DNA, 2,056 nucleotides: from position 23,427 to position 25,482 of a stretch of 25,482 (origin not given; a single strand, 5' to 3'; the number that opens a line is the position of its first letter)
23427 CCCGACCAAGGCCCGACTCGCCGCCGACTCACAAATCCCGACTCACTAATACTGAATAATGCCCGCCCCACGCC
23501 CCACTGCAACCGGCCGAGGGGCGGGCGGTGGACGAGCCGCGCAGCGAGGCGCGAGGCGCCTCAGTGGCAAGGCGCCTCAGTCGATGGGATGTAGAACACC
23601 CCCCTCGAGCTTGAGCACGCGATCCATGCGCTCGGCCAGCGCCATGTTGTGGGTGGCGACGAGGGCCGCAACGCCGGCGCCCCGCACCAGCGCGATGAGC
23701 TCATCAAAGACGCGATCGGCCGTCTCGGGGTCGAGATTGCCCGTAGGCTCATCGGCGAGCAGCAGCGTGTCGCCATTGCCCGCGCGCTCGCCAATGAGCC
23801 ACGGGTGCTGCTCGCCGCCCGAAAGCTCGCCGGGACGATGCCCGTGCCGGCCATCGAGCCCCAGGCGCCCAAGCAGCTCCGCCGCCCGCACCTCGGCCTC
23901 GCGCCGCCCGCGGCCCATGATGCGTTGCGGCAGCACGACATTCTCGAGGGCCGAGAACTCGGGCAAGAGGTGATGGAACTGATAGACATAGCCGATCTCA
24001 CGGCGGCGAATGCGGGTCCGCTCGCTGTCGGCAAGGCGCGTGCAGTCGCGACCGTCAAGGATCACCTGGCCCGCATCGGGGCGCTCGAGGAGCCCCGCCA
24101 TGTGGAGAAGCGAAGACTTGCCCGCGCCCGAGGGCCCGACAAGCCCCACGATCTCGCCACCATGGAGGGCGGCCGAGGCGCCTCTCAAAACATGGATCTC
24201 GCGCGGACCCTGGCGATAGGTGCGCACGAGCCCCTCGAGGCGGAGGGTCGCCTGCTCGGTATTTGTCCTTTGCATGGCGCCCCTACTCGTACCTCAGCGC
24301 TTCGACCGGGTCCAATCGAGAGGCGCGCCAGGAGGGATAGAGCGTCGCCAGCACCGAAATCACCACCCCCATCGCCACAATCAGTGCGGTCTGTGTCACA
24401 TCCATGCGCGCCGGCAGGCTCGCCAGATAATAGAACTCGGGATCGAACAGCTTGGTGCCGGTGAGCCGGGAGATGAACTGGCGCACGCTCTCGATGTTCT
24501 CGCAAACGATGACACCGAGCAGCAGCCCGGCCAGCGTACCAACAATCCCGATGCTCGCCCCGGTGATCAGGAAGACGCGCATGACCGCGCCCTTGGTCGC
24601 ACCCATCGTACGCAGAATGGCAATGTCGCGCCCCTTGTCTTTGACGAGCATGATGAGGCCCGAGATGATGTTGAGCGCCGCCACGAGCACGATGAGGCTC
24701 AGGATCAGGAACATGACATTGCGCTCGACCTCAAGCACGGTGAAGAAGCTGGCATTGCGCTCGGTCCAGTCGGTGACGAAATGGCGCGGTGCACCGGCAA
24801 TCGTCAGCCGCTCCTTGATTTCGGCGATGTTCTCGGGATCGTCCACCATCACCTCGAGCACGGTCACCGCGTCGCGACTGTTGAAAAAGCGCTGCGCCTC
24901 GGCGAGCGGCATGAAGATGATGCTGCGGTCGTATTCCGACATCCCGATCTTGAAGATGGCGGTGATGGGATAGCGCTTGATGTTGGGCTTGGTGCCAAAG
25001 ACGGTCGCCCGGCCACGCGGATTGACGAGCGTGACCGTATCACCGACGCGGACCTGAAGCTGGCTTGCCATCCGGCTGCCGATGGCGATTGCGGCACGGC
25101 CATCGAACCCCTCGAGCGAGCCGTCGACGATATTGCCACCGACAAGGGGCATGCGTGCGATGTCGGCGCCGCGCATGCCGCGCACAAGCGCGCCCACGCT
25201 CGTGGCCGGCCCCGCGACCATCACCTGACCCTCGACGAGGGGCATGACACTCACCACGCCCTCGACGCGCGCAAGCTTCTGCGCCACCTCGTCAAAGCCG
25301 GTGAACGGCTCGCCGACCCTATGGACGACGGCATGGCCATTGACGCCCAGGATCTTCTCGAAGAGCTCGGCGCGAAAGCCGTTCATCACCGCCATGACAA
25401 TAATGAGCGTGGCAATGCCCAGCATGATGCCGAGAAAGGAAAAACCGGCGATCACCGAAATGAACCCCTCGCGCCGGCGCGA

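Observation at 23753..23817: Frame-preserving 41-bp inversion inside lolD recodes the signature-to-Walker-B helix (candidate intragenic inverton)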

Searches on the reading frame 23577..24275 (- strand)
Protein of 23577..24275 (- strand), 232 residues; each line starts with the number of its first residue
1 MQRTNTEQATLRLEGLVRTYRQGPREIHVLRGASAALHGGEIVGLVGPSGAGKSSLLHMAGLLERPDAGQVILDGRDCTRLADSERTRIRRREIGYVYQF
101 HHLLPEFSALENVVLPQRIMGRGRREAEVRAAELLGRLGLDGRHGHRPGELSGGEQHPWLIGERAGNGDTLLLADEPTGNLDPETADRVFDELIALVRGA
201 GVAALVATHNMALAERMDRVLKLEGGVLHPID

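Call 10: list_cluster_members(proteins=[window:23577-24275:-])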
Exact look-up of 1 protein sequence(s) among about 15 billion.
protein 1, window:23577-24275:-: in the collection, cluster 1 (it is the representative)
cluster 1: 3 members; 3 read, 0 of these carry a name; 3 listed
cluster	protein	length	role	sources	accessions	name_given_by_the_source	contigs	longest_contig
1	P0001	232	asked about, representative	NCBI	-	-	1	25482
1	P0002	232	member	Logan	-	-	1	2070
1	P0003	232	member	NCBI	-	-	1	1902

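Call 13: find_encoding_contigs(protein=P0002, flank=5000)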
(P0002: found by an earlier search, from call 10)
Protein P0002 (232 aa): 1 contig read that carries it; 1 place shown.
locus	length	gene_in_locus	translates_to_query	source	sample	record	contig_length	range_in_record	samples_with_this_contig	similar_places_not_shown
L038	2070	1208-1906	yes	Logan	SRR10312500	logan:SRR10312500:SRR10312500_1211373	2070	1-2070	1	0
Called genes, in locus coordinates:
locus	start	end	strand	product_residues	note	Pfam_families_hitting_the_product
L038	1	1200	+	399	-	?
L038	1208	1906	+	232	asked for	PF00005:ABC_tran, PF13304:AAA_21 (faint)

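Call 14: find_encoding_contigs(protein=P0003, flank=5000)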
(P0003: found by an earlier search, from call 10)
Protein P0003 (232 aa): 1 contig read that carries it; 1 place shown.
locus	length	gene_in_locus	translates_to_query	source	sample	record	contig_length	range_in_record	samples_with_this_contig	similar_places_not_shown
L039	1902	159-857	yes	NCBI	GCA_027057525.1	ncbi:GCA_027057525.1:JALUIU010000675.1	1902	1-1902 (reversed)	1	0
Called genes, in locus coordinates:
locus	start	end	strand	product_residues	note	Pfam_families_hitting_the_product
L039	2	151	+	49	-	?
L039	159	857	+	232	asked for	PF00005:ABC_tran, PF13304:AAA_21 (faint)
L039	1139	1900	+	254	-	?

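Call 32: search_protein_families(library=ncbifam, proteins=[P0001, P0002], max_evalue=1e-10)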
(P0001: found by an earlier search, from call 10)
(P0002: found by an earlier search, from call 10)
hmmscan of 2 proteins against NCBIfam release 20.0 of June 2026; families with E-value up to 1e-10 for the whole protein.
P0001 (232 aa): 127 families (the best 25 are shown)
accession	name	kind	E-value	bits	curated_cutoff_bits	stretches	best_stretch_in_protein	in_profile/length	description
TIGR02211.1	LolD_lipo_ex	equivalog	1.3e-62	211.2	307.75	1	11-229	2-220/221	lipoprotein-releasing ABC transporter ATP-binding protein LolD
NF008639.0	PRK11629.1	equivalog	1.4e-60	204.6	360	1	8-228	4-224/234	lipoprotein-releasing ABC transporter ATP-binding protein LolD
NF007879.0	PRK10584.1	equivalog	2.6e-45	154.9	336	1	12-228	8-224/228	putative ABC transporter ATP-binding protein YbbA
NF007826.0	PRK10535.1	equivalog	3.1e-45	154.6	966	1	9-226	3-219/648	macrolide ABC transporter ATP-binding protein/permease MacB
TIGR02673.1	FtsE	equivalog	2e-43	148.6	264.85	1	24-225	12-212/214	cell division ATP-binding protein FtsE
NF038007.1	ABC_ATP_DarD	equivalog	3.3e-40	137.9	375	1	27-227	18-217/218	darobactin export ABC transporter ATP-binding protein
TIGR02314.1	ABC_MetN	equivalog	2.3e-37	128.8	499.7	1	12-218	3-209/343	methionine ABC transporter ATP-binding protein MetN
TIGR02982.1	heterocyst_DevA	subfamily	1.5e-36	126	295.8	1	11-228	2-219/220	ABC exporter ATP-binding subunit, DevA family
NF007027.0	PRK09493.1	equivalog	2.2e-36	125.4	379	1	27-221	14-207/240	glutamine ABC transporter ATP-binding protein GlnQ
TIGR03608.1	L_ocin_972_ABC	subfamily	2.3e-36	125.2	254.85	1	26-223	10-206/206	putative bacteriocin export ABC transporter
TIGR02315.1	ABC_phnC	equivalog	3.9e-34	118.2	266.1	1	11-226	2-222/243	phosphonate ABC transporter ATP-binding protein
NF008428.0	PRK11264.1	equivalog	2.4e-31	108.8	406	1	26-227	15-221/250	L-cystine ABC transporter ATP-binding protein TcyN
NF008338.0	PRK11124.1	equivalog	1.2e-30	106.8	369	1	37-226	25-217/242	arginine ABC transporter ATP-binding protein ArtP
TIGR01186.1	proV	subfamily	5.7e-30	104.6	326.6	1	33-224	12-204/363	betaine/proline/choline family ABC transporter ATP-binding protein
TIGR03005.1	ectoine_ehuA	equivalog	7e-30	104.1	345.4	1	26-226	12-223/252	ectoine/hydroxyectoine ABC transporter ATP-binding protein EhuA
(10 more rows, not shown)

P0002 (232 aa): 163 families (the best 25 are shown)
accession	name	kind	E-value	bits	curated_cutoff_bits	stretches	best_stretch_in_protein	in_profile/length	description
TIGR02211.1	LolD_lipo_ex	equivalog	1.2e-73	247.3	307.75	1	11-229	2-220/221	lipoprotein-releasing ABC transporter ATP-binding protein LolD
NF008639.0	PRK11629.1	equivalog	3.3e-70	236.1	360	1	8-228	4-224/234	lipoprotein-releasing ABC transporter ATP-binding protein LolD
TIGR02673.1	FtsE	equivalog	9.2e-55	185.6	264.85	1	24-225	12-212/214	cell division ATP-binding protein FtsE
NF007879.0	PRK10584.1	equivalog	4.9e-54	183.5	336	1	12-228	8-224/228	putative ABC transporter ATP-binding protein YbbA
NF007826.0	PRK10535.1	equivalog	1.6e-52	178.7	966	1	9-226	3-219/648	macrolide ABC transporter ATP-binding protein/permease MacB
NF038007.1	ABC_ATP_DarD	equivalog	1.8e-49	168.2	375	1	27-227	18-217/218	darobactin export ABC transporter ATP-binding protein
TIGR02314.1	ABC_MetN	equivalog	8.1e-49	166.5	499.7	1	12-218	3-209/343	methionine ABC transporter ATP-binding protein MetN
TIGR02982.1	heterocyst_DevA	subfamily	1.3e-47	162.3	295.8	1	11-228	2-219/220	ABC exporter ATP-binding subunit, DevA family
TIGR03608.1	L_ocin_972_ABC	subfamily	6.3e-47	159.7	254.85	1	26-223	10-206/206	putative bacteriocin export ABC transporter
NF007027.0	PRK09493.1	equivalog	7.2e-47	159.7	379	1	27-221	14-207/240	glutamine ABC transporter ATP-binding protein GlnQ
TIGR02315.1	ABC_phnC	equivalog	2e-45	155.1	266.1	1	11-226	2-222/243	phosphonate ABC transporter ATP-binding protein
NF008428.0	PRK11264.1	equivalog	1.9e-42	145.3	406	1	26-227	15-221/250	L-cystine ABC transporter ATP-binding protein TcyN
NF008338.0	PRK11124.1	equivalog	9.4e-42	143.2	369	1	37-227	25-218/242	arginine ABC transporter ATP-binding protein ArtP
TIGR03005.1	ectoine_ehuA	equivalog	1.4e-41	142.4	345.4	1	26-227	12-224/252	ectoine/hydroxyectoine ABC transporter ATP-binding protein EhuA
TIGR03265.1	PhnT2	equivalog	7.7e-41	140.5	457.7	1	26-229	16-214/353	putative 2-aminoethylphosphonate ABC transporter ATP-binding protein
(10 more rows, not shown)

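Call 36: find_homologous_proteins(query=P0001, region=140-185, max_evalue=0.001)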
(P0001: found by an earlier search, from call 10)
Query P0001, residues 140-185 (46 aa): 1540 proteins with E <= 0.001 among 8000 candidates; the best 120 are listed.
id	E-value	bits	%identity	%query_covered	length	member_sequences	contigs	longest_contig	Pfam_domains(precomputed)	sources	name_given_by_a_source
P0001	5.4e-22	94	100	100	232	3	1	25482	PF00005.34,PF13304.13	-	-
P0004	9.1e-9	52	70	100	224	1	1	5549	PF00005.34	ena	-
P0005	1.1e-8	52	70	100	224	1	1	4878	PF00005.34,PF13304.13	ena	-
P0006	1.2e-8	52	67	100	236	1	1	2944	PF00005.34,PF13304.13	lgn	-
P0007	1.3e-8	52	67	100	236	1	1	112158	PF00005.34,PF13304.13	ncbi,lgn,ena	-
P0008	1.3e-8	52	67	100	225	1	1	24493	PF00005.34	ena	-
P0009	1.4e-8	52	70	93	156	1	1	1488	PF00005.34,PF00990.27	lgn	-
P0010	1.7e-8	52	65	100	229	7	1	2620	PF00005.34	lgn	-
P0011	1.9e-8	51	70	93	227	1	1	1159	PF00005.34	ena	-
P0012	1.9e-8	51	70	93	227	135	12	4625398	PF00005.34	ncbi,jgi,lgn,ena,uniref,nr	ncbi:ABC transporter ATP-binding protein [Rhizobium redzepovicii]|uniref:ABC transporter ATP-binding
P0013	2.2e-8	51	65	100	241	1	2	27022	PF00005.34,PF13304.13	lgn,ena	-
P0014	2.6e-8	51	70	93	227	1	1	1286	PF00005.34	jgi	jgi:lipoprotein-releasing system ATP-binding protein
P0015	3.0e-8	51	67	100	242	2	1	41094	PF00005.34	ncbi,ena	-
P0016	3.0e-8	51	67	93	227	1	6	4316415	PF00005.34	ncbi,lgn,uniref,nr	ncbi:ABC transporter ATP-binding protein [Rhizobium mongolense]|uniref:Lipoprotein-releasing system 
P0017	3.1e-8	51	67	93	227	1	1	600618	PF00005.34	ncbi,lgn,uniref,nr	ncbi:ABC transporter ATP-binding protein [Rhizobium mongolense]|uniref:Lipoprotein-releasing system 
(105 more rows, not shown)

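Call 46: search_solved_structures(query=P0002, max_evalue=1e-30, show_alignments=1)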
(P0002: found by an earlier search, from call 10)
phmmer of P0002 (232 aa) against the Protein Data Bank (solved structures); distinct sequences matched with E-value up to 1e-30: 100 (the best 60 are shown).
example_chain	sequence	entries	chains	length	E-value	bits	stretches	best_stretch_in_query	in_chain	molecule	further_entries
7v8l_D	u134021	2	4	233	1.5e-62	214.4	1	10-228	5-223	Lipoprotein-releasing system ATP-binding protein LolD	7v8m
9rlc_D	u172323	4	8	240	1.6e-62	214.3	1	10-228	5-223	Lipoprotein-releasing system ATP-binding protein LolD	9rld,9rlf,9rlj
9rle_D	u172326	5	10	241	1.6e-62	214.3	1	10-228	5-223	Lipoprotein-releasing system ATP-binding protein LolD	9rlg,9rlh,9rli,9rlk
7arh_F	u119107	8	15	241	1.7e-62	214.2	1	10-228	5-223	Lipoprotein-releasing system ATP-binding protein LolD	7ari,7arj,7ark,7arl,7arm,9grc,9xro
7mdy_D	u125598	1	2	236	2e-62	213.9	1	11-228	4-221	Lipoprotein-releasing system ATP-binding protein LolD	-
7v8i_D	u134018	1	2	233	3.8e-62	213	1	10-228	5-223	Lipoprotein-releasing system ATP-binding protein LolD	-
9gvk_D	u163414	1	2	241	4.3e-62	212.9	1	10-228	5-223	Lipoprotein-releasing system ATP-binding protein LolD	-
7mdx_D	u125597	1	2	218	4.9e-62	212.7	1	11-225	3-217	Lipoprotein-releasing system ATP-binding protein LolD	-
9w35_C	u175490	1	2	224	1.6e-57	197.9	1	12-227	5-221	LolD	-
9w2w_D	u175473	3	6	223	1.7e-57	197.9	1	12-227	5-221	LolD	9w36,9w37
2pcj_A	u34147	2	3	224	2.4e-55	190.8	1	25-226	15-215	Lipoprotein-releasing system ATP-binding protein lolD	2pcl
8j5q_D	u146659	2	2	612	5.3e-53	183.1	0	20-218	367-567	Uncharacterized ABC transporter ATP-binding protein Rv1281c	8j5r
8j5s_D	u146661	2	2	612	2.8e-52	180.8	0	20-218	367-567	Uncharacterized ABC transporter ATP-binding protein Rv1281c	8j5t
8wd9_D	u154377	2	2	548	7.2e-50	172.9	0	12-228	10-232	Probable dipeptide-transport ATP-binding protein ABC transporter DppD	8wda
8wdb_D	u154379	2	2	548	4.1e-49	170.4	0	12-228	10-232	Probable dipeptide-transport ATP-binding protein ABC transporter DppD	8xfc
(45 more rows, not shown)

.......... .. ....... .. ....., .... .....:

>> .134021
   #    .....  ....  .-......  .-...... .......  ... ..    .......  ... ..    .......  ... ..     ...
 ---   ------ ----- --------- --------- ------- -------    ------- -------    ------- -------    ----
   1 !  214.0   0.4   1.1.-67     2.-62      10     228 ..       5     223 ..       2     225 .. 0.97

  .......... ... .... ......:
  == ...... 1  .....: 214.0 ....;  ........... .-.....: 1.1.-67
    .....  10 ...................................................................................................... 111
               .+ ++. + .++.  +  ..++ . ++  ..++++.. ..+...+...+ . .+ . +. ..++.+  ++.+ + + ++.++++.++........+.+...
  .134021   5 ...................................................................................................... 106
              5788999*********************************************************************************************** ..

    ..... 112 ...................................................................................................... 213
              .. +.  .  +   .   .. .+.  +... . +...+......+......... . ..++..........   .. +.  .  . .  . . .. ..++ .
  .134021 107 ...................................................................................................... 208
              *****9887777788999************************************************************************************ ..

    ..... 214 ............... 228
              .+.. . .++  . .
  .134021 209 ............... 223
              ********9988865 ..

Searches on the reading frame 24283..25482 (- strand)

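Call 32: search_protein_families(library=ncbifam, proteins=[window:24283-25482:-], max_evalue=1e-10)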
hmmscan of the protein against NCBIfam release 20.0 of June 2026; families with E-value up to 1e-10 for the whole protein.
window:24283-25482:- (399 aa): 4 families
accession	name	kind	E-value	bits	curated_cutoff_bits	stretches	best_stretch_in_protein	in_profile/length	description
TIGR02212.1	lolCE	equivalog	9.4e-136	453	362.45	1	2-399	14-411/411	lipoprotein-releasing ABC transporter permease subunit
NF008357.0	PRK11146.1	exception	4.1e-75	253.1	439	1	1-396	16-411/414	lipoprotein-releasing ABC transporter permease subunit LolE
TIGR02213.1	lolE_release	exception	2.8e-70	237.3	540.35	1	2-396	14-408/411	lipoprotein-releasing ABC transporter permease subunit LolE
NF008076.0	PRK10814.1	exception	3e-62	210.9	473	1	6-399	21-399/399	lipoprotein-releasing ABC transporter permease subunit LolC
